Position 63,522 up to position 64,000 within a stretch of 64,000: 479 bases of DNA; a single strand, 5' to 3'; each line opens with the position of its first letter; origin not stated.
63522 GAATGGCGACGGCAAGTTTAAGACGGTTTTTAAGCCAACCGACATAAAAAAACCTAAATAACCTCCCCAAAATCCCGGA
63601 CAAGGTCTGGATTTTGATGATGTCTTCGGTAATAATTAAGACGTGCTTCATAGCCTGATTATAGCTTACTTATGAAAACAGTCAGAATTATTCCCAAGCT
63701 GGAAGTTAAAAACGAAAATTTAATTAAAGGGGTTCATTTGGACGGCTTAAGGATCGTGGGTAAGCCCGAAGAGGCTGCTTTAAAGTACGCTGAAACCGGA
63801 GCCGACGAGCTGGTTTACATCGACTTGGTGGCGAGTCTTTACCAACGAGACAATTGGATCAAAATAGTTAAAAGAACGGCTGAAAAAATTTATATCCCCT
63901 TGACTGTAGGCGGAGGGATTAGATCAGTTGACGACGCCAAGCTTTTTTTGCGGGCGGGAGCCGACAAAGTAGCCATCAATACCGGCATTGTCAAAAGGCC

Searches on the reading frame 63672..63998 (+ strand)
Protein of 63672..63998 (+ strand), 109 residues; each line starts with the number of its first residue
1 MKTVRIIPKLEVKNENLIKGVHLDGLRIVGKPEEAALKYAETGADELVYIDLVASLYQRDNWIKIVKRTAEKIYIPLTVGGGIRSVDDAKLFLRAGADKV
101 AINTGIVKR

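Call 9: search_protein_families(library=pfam, proteins=[window:63672-63998:+], max_evalue=0.001)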
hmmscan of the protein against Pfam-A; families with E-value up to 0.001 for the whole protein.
window:63672-63998:+ (109 aa): 2 families
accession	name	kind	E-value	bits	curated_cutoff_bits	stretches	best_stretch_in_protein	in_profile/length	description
PF00977.27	His_biosynth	-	1.3e-24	87.4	23.6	1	5-108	1-107/228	Histidine biosynthesis protein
PF01884.23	PcrB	-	0.00067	19.6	23.9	1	47-103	156-208/226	PcrB family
